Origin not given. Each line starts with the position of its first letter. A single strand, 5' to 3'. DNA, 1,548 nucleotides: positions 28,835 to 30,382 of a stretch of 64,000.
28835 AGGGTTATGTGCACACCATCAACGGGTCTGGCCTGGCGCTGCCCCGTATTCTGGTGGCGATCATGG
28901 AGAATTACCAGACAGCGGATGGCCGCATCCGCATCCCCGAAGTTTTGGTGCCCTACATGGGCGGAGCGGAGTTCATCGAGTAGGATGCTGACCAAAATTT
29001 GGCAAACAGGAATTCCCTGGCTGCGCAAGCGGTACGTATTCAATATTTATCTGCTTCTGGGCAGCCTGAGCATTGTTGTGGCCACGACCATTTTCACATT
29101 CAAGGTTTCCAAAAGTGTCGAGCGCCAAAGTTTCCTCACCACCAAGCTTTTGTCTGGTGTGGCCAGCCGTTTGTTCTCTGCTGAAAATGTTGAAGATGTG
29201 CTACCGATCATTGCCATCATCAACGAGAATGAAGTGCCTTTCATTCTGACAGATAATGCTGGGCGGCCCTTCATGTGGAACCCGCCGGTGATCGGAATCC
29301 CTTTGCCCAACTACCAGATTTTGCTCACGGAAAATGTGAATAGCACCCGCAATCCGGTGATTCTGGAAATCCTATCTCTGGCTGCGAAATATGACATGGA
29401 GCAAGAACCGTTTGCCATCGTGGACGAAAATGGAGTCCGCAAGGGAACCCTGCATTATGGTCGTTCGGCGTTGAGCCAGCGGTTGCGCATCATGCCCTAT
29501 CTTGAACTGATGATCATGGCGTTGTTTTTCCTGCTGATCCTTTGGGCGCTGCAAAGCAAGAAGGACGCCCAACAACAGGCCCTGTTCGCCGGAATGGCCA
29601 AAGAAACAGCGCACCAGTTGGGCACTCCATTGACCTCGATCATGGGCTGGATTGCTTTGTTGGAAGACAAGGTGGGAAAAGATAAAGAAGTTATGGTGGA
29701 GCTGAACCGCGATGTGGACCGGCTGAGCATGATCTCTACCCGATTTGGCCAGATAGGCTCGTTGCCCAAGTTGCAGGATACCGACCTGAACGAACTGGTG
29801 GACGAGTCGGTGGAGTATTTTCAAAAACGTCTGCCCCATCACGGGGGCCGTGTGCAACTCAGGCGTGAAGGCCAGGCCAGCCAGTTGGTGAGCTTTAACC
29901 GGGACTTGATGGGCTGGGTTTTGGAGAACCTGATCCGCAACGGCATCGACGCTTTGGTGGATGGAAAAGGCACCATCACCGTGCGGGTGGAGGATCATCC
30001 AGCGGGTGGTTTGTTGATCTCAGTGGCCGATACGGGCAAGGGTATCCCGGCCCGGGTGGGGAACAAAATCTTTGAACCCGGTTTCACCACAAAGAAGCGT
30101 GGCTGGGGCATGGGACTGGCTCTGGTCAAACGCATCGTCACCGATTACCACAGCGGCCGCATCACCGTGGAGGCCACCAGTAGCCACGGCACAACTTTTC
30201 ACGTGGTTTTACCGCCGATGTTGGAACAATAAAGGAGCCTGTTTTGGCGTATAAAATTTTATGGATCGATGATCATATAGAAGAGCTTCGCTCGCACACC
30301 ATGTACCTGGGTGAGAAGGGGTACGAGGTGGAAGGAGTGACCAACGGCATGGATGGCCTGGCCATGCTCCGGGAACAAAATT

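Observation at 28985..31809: PorY-like kinase and PorX-type (REC+PglZ) regulator encoded as an adjacent pair, co-transcribed with serS and tsaE-tsaB-rimI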

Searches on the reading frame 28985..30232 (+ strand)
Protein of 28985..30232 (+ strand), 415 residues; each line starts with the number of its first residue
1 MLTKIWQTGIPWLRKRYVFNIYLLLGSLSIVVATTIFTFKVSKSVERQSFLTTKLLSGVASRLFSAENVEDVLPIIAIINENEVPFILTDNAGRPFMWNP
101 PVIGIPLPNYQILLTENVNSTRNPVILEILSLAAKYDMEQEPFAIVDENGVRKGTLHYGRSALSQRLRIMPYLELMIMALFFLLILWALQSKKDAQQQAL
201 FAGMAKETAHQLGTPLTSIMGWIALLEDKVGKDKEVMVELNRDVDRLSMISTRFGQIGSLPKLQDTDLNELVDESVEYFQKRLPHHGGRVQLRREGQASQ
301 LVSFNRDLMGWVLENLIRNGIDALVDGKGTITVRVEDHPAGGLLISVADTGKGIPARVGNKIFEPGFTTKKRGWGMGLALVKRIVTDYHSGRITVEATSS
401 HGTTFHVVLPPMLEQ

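Call 3: search_protein_families(library=pfam, proteins=[window:28985-30232:+], max_evalue=0.01)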
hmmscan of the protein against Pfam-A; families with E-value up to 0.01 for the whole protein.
window:28985-30232:+ (415 aa): 3 families
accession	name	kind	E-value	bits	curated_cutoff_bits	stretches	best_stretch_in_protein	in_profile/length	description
PF02518.31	HATPase_c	-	1.4e-21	77.5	26.4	1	310-410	7-108/111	Histidine kinase-, DNA gyrase B-, and HSP90-like ATPase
PF00512.31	HisKA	-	3.7e-05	24.1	26.9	1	206-248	7-51/66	His Kinase A (phospho-acceptor) domain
PF14501.12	HATPase_c_5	-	0.00078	19.8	22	1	312-399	9-92/102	GHKL domain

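Call 4: search_protein_families(library=ncbifam, proteins=[window:28985-30232:+], max_evalue=0.01)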
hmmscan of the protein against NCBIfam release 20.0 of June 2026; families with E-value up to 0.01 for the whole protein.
window:28985-30232:+ (415 aa): 76 families (the best 25 are shown)
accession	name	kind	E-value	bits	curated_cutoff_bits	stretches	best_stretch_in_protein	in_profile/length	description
NF008468.0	PRK11360.1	equivalog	3.2e-38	131.5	646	1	208-410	403-607/616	two-component system sensor histidine kinase AtoS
NF007688.0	PRK10364.1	equivalog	8.8e-31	107.1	479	1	203-413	242-453/460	two-component system sensor histidine kinase ZraS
NF053867.1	SprKinKinDBac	equivalog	2.4e-28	98.8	775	1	188-410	271-496/500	sporulation kinase KinD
NF046044.1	PnpS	equivalog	1e-21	77.4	400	1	209-410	178-390/390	two-component system histidine kinase PnpS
NF010411.0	PRK13837.1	equivalog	1.7e-21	76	647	1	263-412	517-676/828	two-component system VirA-like sensor kinase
NF052574.1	HisKinEspCMyxo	equivalog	4.9e-20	71.3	1200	1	289-411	511-637/785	serine histidine kinase EspC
NF038348.1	T2SS_HK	subfamily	1.1e-19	70.3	450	1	300-410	463-572/574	histidine kinase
NF033092.0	HK_WalK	equivalog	3.8e-19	68.7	725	1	207-410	378-593/594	cell wall metabolism sensor histidine kinase WalK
TIGR02966.1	phoR_proteo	equivalog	5.4e-19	68.4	334.2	1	208-408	121-332/333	phosphate regulon sensor histidine kinase PhoR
NF008312.0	PRK11100.1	equivalog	8.3e-19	67.8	356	1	207-410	262-473/477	two-component system sensor histidine kinase CreC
TIGR02916.1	PEP_his_kin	equivalog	3.3e-18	65.6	300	1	242-410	519-679/679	XrtA/PEP-CTERM system histidine kinase PrsK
NF008298.1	PRK11086.1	subfamily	2.2e-17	62.7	520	1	312-410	427-524/529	DcuS/MalK family sensor histidine kinase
TIGR02956.1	TMAO_torS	equivalog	4.4e-17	61.5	676.5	1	210-410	473-681/967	TMAO reductase system sensor histidine kinase/response regulator TorS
TIGR01386.1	cztS_silS_copS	subfamily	5.3e-17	61.9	292.55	1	206-410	246-457/457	heavy metal sensor histidine kinase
NF006800.0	PRK09303.1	equivalog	1.6e-16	60.3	342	1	262-410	227-376/383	histidine kinase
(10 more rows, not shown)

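Call 13: find_homologous_proteins(query=window:28985-30232:+, max_evalue=0.00001)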
Query window:28985-30232:+ (415 aa): 8000 proteins with E <= 0.00001 among 8000 candidates; the best 120 are listed.
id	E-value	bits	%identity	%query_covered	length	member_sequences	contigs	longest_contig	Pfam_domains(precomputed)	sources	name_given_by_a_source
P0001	6.1e-259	877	94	100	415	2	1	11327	PF02518.32,PF00512.32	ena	-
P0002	2.0e-254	862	92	100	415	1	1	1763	PF02518.32,PF00512.32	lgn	-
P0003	7.5e-246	834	90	100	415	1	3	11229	PF02518.32,PF00512.32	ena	-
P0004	4.4e-245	831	88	100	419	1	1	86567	PF02518.32,PF00512.32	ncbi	-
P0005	4.1e-243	825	88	100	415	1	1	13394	PF02518.32,PF00512.32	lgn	-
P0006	2.8e-242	822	88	100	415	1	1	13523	PF02518.32,PF00512.32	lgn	-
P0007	3.2e-239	812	87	100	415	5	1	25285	PF02518.32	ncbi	-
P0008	2.2e-235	799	85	99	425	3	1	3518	PF02518.32,PF00512.32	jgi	-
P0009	5.4e-235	798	86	99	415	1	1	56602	PF02518.32,PF00512.32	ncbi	-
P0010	1.3e-231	787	84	99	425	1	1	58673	PF02518.32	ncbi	-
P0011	3.4e-230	782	84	99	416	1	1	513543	PF02518.32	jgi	jgi:two-component system, sporulation sensor kinase D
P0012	7.4e-228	775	84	99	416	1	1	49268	PF02518.32,PF00512.32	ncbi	-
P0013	1.2e-226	771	82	99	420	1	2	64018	PF02518.32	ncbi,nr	ncbi:MAG: HAMP domain-containing histidine kinase [bacterium]|nr:HAMP domain-containing histidine ki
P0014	1.5e-226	770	83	99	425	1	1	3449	PF02518.32,PF00512.32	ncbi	-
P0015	2.1e-221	753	81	99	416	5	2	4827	PF02518.32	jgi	-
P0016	2.2e-220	750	81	99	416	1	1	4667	PF02518.32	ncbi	-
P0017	2.5e-219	747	81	99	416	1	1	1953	PF02518.32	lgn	-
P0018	3.5e-214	730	79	99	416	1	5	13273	PF02518.32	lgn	-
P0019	4.0e-211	720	79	96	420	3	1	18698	PF02518.32,PF00512.32,PF14501.13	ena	-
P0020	1.5e-210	718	78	99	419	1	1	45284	PF02518.32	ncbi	-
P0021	7.6e-210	715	78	99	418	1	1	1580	PF02518.32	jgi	jgi:signal transduction histidine kinase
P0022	1.7e-209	714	77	100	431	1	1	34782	PF02518.32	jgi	-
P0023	9.2e-209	712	78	99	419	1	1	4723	PF02518.32,PF00512.32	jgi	jgi:signal transduction histidine kinase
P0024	1.3e-208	711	77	97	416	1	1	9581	PF02518.32,PF00512.32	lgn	-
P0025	2.0e-208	711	77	99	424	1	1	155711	PF02518.32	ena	-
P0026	8.7e-208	709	77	97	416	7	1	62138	PF02518.32,PF00512.32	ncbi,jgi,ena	jgi:signal transduction histidine kinase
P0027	3.2e-206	703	76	100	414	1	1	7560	PF02518.32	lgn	-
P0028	4.6e-206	703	77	96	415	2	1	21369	PF02518.32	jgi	jgi:signal transduction histidine kinase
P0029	7.6e-206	702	76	99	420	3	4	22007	PF02518.32,PF00512.32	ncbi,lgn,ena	-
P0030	7.9e-206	702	76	99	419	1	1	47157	PF02518.32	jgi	-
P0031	1.1e-205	702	78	96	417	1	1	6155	PF02518.32,PF00512.32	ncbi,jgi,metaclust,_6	metaclust:\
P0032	1.3e-205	701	78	96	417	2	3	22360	PF02518.32,PF00512.32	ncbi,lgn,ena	-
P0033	2.4e-205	700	76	99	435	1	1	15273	PF02518.32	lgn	-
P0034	5.2e-205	699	76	97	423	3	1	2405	PF02518.32,PF00512.32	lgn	-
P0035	5.3e-205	699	75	99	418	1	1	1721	PF02518.32,PF00512.32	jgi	jgi:two-component system, sporulation sensor kinase D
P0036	5.3e-204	696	77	96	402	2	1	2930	PF02518.32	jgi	-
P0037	1.2e-203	695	76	99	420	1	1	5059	PF02518.32,PF00512.32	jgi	-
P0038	1.8e-203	694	74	99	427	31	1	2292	PF02518.32,PF00512.32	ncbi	-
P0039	3.2e-203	693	75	100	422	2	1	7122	PF02518.32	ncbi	-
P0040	7.3e-203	692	75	97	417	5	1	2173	PF02518.32,PF00512.32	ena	-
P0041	1.2e-202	692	78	96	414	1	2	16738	PF02518.32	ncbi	-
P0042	4.9e-202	690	77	96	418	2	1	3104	PF02518.32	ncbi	-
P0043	9.1e-201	685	75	99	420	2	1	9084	PF02518.32,PF00512.32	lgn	-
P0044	1.8e-200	684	74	99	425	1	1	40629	PF02518.32,PF00512.32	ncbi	-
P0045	4.0e-200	683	72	98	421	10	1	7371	PF02518.32,PF00512.32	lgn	-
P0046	7.7e-200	682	75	96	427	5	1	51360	PF02518.32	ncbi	ncbi:MAG: HAMP domain-containing sensor histidine kinase [bacterium]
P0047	9.4e-200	682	74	99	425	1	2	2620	PF02518.32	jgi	-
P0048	5.5e-199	680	74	97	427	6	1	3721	PF02518.32,PF00512.32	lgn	-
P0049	7.5e-199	679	75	96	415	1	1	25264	PF02518.32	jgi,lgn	-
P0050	2.8e-198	677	75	96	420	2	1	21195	PF02518.32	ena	-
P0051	6.5e-198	676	72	98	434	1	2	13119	PF02518.32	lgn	-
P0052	1.0e-197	675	74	96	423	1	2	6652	PF02518.32,PF00512.32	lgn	-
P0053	2.2e-197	674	74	96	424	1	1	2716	PF02518.32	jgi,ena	-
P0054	6.2e-197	673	74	96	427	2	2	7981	PF02518.32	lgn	-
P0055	7.6e-197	673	74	96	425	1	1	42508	PF02518.32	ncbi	-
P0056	2.4e-196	671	73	99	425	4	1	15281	PF02518.32,PF00512.32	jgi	-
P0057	3.5e-196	670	73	97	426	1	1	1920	PF02518.32,PF00512.32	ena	-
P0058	4.4e-196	670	70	99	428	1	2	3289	PF02518.32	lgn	-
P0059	6.0e-196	670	71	100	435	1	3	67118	PF02518.32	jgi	jgi:signal transduction histidine kinase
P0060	1.7e-195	668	72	98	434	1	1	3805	PF02518.32,PF00512.32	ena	-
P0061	1.9e-195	668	77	92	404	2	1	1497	PF02518.32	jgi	jgi:signal transduction histidine kinase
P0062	2.2e-195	668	72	99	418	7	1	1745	PF02518.32,PF00512.32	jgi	jgi:two-component system, sporulation sensor kinase D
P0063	5.0e-195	667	72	97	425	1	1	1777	PF02518.32,PF00512.32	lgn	-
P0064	6.5e-195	666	70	98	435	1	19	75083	PF02518.32,PF00512.32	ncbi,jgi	jgi:two-component system, sporulation sensor kinase D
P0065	1.3e-194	665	72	97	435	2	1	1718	PF02518.32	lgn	-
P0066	1.8e-194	665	71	98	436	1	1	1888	PF02518.32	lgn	-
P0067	2.2e-194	664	71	99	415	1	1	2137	PF02518.32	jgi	-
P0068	2.5e-194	664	71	99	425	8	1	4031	PF02518.32,PF00512.32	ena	-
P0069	5.1e-194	663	73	96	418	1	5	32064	PF02518.32,PF14501.13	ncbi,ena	-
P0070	8.2e-194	663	73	96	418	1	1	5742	PF02518.32,PF00512.32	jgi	jgi:signal transduction histidine kinase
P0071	1.5e-193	662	72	96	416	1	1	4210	PF02518.32,PF00512.32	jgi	jgi:signal transduction histidine kinase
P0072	2.2e-193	661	72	99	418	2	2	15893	PF02518.32,PF00512.32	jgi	jgi:signal transduction histidine kinase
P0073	2.5e-193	661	72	96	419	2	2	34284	PF02518.32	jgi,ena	jgi:signal transduction histidine kinase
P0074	2.5e-193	661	70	98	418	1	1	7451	PF02518.32,PF00512.32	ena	-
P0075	2.8e-193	661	73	96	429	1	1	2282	PF02518.32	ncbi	-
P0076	4.0e-193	660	72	99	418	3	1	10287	PF02518.32,PF00512.32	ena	-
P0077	4.2e-193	660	72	98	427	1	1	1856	PF02518.32,PF00512.32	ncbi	-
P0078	4.6e-193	660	70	99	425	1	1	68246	PF02518.32,PF00512.32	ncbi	-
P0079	7.3e-193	659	71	97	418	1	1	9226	PF02518.32,PF00512.32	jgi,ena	-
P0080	8.8e-193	659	72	99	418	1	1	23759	PF02518.32,PF00512.32,PF14501.13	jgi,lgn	-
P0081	1.1e-192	659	72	97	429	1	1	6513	PF02518.32,PF00512.32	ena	-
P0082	1.4e-192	658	71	99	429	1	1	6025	PF02518.32,PF00512.32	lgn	-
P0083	1.6e-192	658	71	99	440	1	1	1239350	PF02518.32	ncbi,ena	-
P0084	1.6e-192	658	71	99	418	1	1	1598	PF02518.32,PF00512.32,PF14501.13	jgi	jgi:two-component system, sporulation sensor kinase D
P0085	1.8e-192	658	72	96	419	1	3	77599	PF02518.32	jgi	-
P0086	2.0e-192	658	72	96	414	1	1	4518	PF02518.32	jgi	-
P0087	2.4e-192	658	72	96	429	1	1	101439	PF02518.32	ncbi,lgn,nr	ncbi:MAG: HAMP domain-containing histidine kinase [Gemmatimonadales bacterium]|nr:HAMP domain-contai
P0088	3.3e-192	657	70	99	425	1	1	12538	PF02518.32,PF00512.32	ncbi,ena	-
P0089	4.1e-192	657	70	99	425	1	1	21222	PF02518.32,PF00512.32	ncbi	-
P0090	5.2e-192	657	71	97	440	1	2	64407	PF02518.32,PF14501.13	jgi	jgi:two-component system, sporulation sensor kinase D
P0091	6.5e-192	656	71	99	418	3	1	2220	PF02518.32,PF00512.32,PF14501.13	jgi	-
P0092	7.4e-192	656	71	98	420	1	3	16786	PF02518.32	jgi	-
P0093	7.9e-192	656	72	99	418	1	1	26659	PF02518.32,PF00512.32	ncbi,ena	-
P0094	1.7e-191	655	71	99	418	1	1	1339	PF02518.32,PF00512.32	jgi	jgi:two-component system, sporulation sensor kinase D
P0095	2.6e-191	654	73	96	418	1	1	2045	PF02518.32,PF00512.32,PF14501.13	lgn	-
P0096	2.9e-191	654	71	96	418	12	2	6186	PF02518.32,PF00512.32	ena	-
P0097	3.6e-191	654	71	98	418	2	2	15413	PF02518.32,PF00512.32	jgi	-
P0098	3.9e-191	654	70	99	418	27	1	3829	PF02518.32,PF00512.32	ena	-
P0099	6.3e-191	653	69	100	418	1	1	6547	PF02518.32,PF00512.32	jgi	jgi:signal transduction histidine kinase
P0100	1.1e-190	652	70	98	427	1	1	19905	PF02518.32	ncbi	-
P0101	4.4e-190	650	72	98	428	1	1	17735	PF02518.32,PF00512.32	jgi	jgi:signal transduction histidine kinase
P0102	2.3e-189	648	71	96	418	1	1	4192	PF02518.32,PF00512.32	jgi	-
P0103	5.7e-189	647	70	96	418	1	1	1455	PF02518.32,PF00512.32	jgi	jgi:signal transduction histidine kinase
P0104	1.0e-188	646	71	96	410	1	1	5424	PF02518.32,PF00512.32,PF14501.13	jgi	jgi:signal transduction histidine kinase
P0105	2.1e-188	645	70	96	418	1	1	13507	PF02518.32,PF00512.32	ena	-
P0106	3.9e-188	644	72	96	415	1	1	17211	PF02518.32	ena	-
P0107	7.3e-188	643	70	96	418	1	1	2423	PF02518.32,PF00512.32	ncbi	-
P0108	9.4e-188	643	71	96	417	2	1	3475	PF02518.32,PF00512.32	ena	-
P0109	2.3e-187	641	69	98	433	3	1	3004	PF02518.32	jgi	jgi:nitrogen-specific signal transduction histidine kinase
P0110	3.4e-187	641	72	96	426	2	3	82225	PF02518.32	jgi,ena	-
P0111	3.8e-187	641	73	96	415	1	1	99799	PF02518.32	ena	-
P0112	4.0e-187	640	70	96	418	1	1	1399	PF02518.32,PF00512.32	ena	-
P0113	2.4e-186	638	71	96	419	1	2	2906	PF02518.32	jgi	jgi:signal transduction histidine kinase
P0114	3.2e-185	634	69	98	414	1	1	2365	PF02518.32,PF00512.32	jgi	-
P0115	2.8e-184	631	69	96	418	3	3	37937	PF02518.32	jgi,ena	-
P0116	1.3e-183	629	69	98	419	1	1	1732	PF02518.32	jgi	jgi:signal transduction histidine kinase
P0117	1.5e-183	629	68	96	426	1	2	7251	PF02518.32,PF00512.32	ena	-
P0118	5.2e-183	627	69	97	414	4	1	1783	PF02518.32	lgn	-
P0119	1.3e-182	626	68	98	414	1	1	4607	PF02518.32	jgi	-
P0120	5.9e-182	623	67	99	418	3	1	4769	PF02518.32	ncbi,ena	-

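Call 60: predict_structure(alignment_id=A2)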
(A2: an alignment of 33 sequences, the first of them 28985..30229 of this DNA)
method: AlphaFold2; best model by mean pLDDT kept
length: 415 residues; sequences in the alignment: 33
mean_pLDDT: 73.5   pTM: 0.46
mean pLDDT of the five models: 73.5, 73.0, 69.7, 59.0, 57.6
residues with pLDDT >= 90: 16; 70-90: 255; 50-70: 130; < 50: 14
segments of 3 or more residues with pLDDT < 50: 1-4, 6-10
pLDDT, mean of each block of 10 residues (from residue 1): 45 61 72 74 77 79 67 75 81 79 74 67 77 80 81 82 71 69 63 57 57 63 73 68 66 63 78 85 64 86 83 84 78 90 89 75 65 62 84 86 89 67
secondary structure, 60 per line:
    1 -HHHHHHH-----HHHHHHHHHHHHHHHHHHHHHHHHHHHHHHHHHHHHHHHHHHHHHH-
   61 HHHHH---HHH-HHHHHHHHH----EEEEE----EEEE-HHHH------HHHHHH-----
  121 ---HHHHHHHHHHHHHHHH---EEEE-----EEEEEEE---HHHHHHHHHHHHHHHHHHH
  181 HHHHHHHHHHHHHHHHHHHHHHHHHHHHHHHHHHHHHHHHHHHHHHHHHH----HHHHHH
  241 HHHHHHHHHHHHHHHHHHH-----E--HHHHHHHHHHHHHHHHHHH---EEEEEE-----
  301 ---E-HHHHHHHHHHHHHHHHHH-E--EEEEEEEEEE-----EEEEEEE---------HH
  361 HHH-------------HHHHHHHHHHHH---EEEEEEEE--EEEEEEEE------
elements in order: H2-8 H14-59 H61-65 H73-81 E86-90 E95-98 H100-103 H110-115 H124-139 E143-146 E152-158 H162-230 H235-259 H268-286 E290-295 H306-323 E328-337 E343-349 H359-363 H377-388 E392-399 E402-409

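Call 80: search_solved_structures(query=window:28985-30229:+, max_evalue=1e-10, show_alignments=1)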
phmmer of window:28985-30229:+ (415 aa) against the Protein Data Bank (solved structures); distinct sequences matched with E-value up to 1e-10: 16.
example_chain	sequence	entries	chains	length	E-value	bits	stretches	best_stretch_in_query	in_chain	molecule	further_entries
9jfj_A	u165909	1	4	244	9.2e-21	77.8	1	197-411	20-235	Sensor histidine kinase ZraS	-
3a0r_A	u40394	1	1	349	1e-17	67.8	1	174-410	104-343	Sensor protein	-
9p6i_A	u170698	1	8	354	1.5e-15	60.6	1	135-410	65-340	histidine kinase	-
3a0t_A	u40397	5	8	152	9e-14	54.8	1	266-411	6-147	Sensor protein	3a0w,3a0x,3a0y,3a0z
5c93_A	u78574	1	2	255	1.4e-13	54.1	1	206-410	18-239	Histidine kinase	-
4u7n_A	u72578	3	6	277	1.8e-13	53.8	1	206-410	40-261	Histidine protein kinase sensor protein | Histidine kinase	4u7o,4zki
4gcz_A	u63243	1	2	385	2.3e-13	53.4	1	200-411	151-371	Blue-light photoreceptor, Sensor protein fixL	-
8a3u_A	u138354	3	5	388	2.5e-13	53.3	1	200-411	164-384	Putative Sensory box protein,Sensor protein FixL | Putative Sensory box protein,Putative Sensory box protein,Sensor protein FixL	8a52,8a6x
8a7f_A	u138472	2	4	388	2.5e-13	53.3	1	200-411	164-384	Putative Sensory box protein,Sensor protein FixL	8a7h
3d36_A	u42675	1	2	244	8.6e-13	51.6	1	201-410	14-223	Sporulation kinase B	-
4jas_A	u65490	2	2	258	6.7e-12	48.6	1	207-410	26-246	Histidine kinase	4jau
4i5s_A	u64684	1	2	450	8.5e-12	48.3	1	187-410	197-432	Putative histidine kinase CovS; VicK-like protein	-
4q20_A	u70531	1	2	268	1e-11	48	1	196-411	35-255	Sensor protein DivL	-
2c2a_A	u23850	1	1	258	3.5e-11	46.3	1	208-410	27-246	SENSOR HISTIDINE KINASE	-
3dge_A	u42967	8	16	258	3.5e-11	46.3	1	208-410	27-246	Sensor protein | Histidine kinase | Sensor histidine kinase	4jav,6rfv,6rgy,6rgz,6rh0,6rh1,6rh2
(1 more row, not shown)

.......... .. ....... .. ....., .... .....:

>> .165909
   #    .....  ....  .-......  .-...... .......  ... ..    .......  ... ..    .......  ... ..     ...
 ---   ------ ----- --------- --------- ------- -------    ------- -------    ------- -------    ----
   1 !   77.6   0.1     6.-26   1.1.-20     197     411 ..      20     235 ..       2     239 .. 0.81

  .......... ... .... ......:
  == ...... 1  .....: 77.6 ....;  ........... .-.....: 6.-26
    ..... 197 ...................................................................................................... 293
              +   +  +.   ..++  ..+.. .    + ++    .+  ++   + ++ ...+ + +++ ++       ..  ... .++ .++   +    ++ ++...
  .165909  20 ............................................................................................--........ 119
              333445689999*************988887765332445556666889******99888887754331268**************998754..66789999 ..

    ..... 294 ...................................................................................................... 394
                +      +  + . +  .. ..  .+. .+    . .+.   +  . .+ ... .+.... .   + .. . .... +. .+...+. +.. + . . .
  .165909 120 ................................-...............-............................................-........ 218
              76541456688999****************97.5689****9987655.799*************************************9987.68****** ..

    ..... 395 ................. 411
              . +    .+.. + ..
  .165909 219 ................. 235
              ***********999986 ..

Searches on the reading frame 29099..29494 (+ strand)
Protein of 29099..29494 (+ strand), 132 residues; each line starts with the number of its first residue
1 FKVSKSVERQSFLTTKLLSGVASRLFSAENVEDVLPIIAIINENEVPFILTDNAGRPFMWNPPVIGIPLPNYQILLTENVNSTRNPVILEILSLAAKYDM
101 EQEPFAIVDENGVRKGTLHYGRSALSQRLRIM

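Call 73: predict_structure(alignment_id=A3)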
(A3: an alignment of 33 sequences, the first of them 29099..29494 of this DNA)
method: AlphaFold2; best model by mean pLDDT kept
length: 132 residues; sequences in the alignment: 33
mean_pLDDT: 69.0   pTM: 0.59
mean pLDDT of the five models: 69.0, 66.5, 58.2, 53.2, 50.3
residues with pLDDT >= 90: 0; 70-90: 70; 50-70: 58; < 50: 4
segments of 3 or more residues with pLDDT < 50: none
pLDDT, mean of each block of 10 residues (from residue 1): 61 74 74 71 74 77 70 58 67 64 73 82 54 49
secondary structure, 60 per line:
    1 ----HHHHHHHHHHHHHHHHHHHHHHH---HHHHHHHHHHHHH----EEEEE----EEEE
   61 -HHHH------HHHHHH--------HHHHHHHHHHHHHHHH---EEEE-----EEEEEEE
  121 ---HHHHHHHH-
elements in order: H5-27 H31-43 E48-52 E57-60 H62-65 H72-77 H86-101 E105-108 E114-120 H124-131
